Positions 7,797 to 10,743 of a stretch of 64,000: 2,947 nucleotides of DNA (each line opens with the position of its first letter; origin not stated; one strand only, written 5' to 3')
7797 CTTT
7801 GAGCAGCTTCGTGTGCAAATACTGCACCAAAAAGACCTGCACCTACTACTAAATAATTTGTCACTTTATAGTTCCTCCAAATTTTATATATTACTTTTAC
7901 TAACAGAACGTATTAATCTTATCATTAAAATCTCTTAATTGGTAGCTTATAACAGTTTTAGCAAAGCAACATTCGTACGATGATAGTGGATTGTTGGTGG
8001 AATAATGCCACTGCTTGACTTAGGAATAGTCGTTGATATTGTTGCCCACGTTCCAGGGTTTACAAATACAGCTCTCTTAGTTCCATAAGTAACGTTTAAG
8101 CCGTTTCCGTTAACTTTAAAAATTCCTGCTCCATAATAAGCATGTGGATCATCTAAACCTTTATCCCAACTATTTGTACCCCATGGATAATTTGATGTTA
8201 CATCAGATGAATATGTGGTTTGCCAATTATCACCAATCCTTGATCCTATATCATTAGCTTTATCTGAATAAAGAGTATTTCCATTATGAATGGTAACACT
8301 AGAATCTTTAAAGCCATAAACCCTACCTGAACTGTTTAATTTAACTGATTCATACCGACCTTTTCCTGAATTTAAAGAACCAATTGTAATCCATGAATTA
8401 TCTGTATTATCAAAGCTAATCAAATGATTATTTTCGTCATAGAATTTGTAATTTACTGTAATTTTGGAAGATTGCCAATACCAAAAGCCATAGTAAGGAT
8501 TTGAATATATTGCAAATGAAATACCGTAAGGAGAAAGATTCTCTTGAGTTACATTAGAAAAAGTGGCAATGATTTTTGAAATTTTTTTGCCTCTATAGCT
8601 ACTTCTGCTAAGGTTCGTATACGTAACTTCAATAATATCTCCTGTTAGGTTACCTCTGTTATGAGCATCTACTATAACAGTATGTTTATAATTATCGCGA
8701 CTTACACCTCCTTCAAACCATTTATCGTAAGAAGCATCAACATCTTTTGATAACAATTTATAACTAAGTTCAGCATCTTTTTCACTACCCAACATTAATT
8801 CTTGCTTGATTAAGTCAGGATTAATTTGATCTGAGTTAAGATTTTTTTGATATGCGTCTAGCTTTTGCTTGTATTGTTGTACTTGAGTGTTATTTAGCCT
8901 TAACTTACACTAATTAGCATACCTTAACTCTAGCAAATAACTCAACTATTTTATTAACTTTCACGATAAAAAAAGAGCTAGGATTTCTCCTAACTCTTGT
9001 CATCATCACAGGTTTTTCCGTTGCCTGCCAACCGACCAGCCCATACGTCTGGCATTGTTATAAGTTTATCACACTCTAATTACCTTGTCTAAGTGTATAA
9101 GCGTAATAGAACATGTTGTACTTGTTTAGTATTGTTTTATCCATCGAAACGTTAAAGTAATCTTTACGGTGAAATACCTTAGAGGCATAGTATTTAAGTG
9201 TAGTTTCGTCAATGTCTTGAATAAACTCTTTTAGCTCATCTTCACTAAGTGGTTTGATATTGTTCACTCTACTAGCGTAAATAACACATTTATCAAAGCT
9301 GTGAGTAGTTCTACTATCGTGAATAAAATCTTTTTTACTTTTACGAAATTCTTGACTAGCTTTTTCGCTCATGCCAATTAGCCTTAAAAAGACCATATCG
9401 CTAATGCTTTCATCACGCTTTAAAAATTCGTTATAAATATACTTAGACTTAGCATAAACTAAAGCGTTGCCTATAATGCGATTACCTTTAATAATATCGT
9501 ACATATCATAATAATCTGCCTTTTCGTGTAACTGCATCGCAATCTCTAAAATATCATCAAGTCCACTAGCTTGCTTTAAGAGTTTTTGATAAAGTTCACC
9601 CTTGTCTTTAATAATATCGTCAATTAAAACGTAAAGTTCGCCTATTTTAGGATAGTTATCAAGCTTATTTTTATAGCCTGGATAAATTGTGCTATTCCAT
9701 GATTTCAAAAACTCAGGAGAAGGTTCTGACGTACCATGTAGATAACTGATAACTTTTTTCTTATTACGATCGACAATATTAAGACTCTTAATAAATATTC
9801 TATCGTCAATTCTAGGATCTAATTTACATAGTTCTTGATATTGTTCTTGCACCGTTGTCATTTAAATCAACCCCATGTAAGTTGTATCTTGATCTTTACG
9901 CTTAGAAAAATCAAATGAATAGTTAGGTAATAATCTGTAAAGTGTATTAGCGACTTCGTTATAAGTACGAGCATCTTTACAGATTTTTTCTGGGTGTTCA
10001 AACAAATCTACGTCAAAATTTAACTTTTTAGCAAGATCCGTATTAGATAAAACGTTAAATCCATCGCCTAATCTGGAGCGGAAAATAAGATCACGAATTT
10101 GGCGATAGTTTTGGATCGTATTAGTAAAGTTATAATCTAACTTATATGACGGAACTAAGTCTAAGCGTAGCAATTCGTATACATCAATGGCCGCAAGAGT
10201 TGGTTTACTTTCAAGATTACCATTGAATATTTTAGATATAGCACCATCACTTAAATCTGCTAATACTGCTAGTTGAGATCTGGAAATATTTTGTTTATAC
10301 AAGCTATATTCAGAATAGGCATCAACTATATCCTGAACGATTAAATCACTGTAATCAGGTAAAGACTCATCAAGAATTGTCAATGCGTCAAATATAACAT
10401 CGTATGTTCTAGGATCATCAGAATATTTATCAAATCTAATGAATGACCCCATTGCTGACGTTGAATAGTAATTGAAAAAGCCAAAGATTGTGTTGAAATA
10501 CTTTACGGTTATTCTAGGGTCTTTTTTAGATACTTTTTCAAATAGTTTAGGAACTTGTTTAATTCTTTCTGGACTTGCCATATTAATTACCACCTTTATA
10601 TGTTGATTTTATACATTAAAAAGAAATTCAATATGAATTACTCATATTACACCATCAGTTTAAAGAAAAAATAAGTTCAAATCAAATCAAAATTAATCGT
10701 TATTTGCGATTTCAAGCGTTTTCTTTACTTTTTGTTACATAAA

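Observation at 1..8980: AgI/II-type adhesin with two silent V-region cassettes flanking a tyrosine recombinase: candidate cassette-switching (shufflon-like) antigenic variation locus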

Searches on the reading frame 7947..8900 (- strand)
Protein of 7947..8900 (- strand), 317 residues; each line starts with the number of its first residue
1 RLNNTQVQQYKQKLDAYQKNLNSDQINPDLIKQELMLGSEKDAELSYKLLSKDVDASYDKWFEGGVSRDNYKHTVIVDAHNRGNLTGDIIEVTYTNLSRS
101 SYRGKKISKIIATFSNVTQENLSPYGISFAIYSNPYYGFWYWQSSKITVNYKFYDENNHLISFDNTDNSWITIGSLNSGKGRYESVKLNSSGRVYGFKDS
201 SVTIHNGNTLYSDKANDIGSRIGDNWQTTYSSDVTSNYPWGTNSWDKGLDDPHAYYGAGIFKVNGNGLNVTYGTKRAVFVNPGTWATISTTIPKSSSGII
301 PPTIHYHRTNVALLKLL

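Call 20: search_protein_families(library=pfam, proteins=[window:7947-8900:-], max_evalue=0.01)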
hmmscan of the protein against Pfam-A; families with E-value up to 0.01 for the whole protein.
window:7947-8900:- (317 aa): 1 family
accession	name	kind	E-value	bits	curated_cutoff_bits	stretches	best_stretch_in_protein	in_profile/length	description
PF08363.15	GbpC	-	1.1e-16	61.8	27.2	1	87-283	106-300/307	Glucan-binding protein C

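Call 55: search_protein_families(library=ncbifam, proteins=[window:7947-8900:-], max_evalue=0.001)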
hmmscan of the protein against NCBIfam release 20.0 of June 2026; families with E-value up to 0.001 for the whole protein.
window:7947-8900:- (317 aa): 1 family
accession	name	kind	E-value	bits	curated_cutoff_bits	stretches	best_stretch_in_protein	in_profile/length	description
NF033804.1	Streccoc_I_II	equivalog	6.5e-17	60.2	1500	1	87-282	598-790/1551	antigen I/II family LPXTG-anchored adhesin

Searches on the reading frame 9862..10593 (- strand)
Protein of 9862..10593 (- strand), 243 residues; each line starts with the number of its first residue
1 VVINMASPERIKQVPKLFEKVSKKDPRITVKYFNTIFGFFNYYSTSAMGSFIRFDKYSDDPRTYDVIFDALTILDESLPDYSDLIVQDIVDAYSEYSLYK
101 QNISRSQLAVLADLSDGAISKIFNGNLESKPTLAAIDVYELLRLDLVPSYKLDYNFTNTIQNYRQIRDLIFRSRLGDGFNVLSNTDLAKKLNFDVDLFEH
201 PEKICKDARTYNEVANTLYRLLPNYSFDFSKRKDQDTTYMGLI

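Call 20: search_protein_families(library=pfam, proteins=[window:9862-10593:-], max_evalue=0.01)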
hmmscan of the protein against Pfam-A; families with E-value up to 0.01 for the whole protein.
window:9862-10593:- (243 aa): 1 family
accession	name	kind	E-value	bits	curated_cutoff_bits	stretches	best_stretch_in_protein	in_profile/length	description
PF01381.28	HTH_3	-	0.00014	22.3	23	1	100-134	7-39/55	Helix-turn-helix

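Call 55: search_protein_families(library=ncbifam, proteins=[window:9862-10593:-], max_evalue=0.001)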
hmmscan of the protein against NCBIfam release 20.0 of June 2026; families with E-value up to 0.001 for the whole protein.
window:9862-10593:- (243 aa): 0 families
